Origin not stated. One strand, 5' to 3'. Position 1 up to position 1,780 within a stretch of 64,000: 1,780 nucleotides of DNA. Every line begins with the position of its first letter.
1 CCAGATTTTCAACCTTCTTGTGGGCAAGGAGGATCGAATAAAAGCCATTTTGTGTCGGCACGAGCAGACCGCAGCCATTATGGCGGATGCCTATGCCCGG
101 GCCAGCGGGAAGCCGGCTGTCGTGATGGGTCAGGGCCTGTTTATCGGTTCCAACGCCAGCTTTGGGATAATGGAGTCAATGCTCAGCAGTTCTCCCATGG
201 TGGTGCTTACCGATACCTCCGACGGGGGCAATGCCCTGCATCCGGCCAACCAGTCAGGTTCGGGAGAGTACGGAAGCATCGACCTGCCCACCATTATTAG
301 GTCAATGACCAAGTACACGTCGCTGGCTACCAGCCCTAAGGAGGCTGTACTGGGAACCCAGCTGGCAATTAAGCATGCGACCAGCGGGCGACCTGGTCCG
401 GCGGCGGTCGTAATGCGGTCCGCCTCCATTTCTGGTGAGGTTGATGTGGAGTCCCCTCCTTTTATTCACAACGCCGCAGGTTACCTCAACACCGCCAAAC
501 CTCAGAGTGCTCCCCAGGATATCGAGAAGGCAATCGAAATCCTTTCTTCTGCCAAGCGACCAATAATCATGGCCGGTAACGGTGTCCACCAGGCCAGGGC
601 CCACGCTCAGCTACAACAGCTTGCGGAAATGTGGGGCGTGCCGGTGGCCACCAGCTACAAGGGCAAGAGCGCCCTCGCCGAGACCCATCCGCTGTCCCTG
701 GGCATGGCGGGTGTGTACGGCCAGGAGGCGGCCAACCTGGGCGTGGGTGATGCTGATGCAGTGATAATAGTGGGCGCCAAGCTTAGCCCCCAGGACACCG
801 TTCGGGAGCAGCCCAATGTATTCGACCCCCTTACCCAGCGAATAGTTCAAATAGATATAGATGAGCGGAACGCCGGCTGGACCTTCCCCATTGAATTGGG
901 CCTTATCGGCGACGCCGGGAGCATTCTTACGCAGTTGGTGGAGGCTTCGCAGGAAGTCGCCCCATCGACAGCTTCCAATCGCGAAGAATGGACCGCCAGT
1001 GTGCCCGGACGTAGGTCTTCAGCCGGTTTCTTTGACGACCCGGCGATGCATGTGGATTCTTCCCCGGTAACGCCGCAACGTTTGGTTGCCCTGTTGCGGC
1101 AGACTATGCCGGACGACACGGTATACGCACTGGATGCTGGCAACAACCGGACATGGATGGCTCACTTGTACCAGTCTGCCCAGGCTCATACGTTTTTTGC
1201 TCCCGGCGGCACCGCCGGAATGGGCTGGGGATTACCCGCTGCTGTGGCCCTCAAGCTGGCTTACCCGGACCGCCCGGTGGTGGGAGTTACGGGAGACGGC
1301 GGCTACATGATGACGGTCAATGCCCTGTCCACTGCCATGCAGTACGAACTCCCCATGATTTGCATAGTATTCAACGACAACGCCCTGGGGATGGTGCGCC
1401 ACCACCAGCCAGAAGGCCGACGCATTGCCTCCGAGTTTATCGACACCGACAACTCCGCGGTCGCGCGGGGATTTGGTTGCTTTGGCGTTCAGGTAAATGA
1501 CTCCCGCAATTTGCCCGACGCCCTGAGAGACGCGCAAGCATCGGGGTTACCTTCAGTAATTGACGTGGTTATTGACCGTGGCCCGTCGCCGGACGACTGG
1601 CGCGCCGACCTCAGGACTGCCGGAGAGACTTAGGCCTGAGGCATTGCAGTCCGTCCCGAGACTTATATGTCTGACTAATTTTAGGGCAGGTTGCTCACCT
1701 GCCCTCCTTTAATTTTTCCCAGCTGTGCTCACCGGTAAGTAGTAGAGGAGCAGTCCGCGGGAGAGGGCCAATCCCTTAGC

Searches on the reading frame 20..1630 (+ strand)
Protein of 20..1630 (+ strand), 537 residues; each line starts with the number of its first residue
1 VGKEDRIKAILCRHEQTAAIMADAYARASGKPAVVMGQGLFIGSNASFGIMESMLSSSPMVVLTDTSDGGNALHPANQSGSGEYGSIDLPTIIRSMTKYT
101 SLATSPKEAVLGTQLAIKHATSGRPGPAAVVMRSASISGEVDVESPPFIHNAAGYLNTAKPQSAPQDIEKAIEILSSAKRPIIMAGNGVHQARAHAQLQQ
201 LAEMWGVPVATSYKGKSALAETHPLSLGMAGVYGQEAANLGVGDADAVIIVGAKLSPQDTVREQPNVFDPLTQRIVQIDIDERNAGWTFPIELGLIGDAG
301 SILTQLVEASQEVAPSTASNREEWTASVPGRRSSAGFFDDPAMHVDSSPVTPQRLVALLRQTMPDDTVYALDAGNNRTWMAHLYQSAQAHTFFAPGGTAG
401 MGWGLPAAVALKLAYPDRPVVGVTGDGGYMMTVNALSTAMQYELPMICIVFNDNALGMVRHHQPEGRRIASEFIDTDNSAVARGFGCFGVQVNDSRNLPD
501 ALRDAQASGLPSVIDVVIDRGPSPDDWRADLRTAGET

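Call 8: search_protein_families(library=pfam, proteins=[window:20-1630:+], max_evalue=0.001)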
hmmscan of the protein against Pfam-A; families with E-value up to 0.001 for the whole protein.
window:20-1630:+ (537 aa): 3 families
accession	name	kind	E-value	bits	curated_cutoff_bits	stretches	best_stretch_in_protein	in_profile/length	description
PF00205.28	TPP_enzyme_M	-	2.3e-39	134.7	30.4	1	168-306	1-137/137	Thiamine pyrophosphate enzyme, central domain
PF02775.26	TPP_enzyme_C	-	9e-38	129.9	21.9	1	372-516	1-151/151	Thiamine pyrophosphate enzyme, C-terminal TPP binding domain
PF02776.23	TPP_enzyme_N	-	4e-20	72.2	26.8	1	3-66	36-99/119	Thiamine pyrophosphate enzyme, N-terminal TPP binding domain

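Call 55: search_protein_families(library=padloc, proteins=[window:20-1630:+], max_evalue=0.00001)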
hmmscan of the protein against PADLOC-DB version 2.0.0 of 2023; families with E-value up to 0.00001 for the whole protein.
window:20-1630:+ (537 aa): 0 families

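Call 64: search_protein_families(library=ncbifam, proteins=[window:20-1630:+], max_evalue=0.00001)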
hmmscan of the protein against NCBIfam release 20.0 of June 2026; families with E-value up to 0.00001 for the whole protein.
window:20-1630:+ (537 aa): 54 families (the best 25 are shown)
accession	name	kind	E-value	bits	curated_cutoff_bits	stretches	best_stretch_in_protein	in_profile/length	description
TIGR00118.1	acolac_lg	equivalog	1.2e-99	334.4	538.35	1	5-520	37-536/557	biosynthetic-type acetolactate synthase large subunit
NF004919.0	PRK06276.1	equivalog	3.2e-96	322.9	866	1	6-520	38-540/582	acetolactate synthase large subunit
NF006052.0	PRK08199.1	subfamily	2.4e-86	290.3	539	1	4-520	44-539/559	thiamine pyrophosphate protein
NF004710.0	PRK06048.1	equivalog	1.6e-85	287.7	976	1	6-520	45-539/561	acetolactate synthase large subunit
NF006187.0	PRK08322.1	equivalog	1e-84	284.9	509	1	4-519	37-529/548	acetolactate synthase large subunit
NF005039.0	PRK06456.1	equivalog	6.7e-79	265.9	868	1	4-520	41-546/572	acetolactate synthase large subunit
NF004772.0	PRK06112.1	subfamily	1.8e-76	257.7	673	1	7-520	50-561/578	acetolactate synthase catalytic subunit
NF006122.0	PRK08266.1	subfamily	2.2e-76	257.5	571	1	3-528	40-534/543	hypothetical protein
NF005651.0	PRK07418.1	subfamily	6.5e-75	252.5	942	1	4-521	58-562/617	acetolactate synthase large subunit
NF005058.0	PRK06466.1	equivalog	1.2e-73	248.5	951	1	3-520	39-549/574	acetolactate synthase 3 large subunit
NF006524.0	PRK08978.1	equivalog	1.6e-73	247.8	738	1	5-520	37-526/548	acetolactate synthase 2 catalytic subunit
NF006319.0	PRK08527.1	equivalog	1.9e-72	244.5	905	1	3-520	39-540/565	acetolactate synthase large subunit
NF005824.0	PRK07710.1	equivalog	1.9e-71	241.1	976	1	7-518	55-548/573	acetolactate synthase large subunit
NF006581.0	PRK09107.1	equivalog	3.9e-71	240.1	974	1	3-519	46-554/595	acetolactate synthase 3 large subunit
NF008431.0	PRK11269.1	equivalog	6.1e-71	239.7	791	1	2-520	38-557/591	glyoxylate carboligase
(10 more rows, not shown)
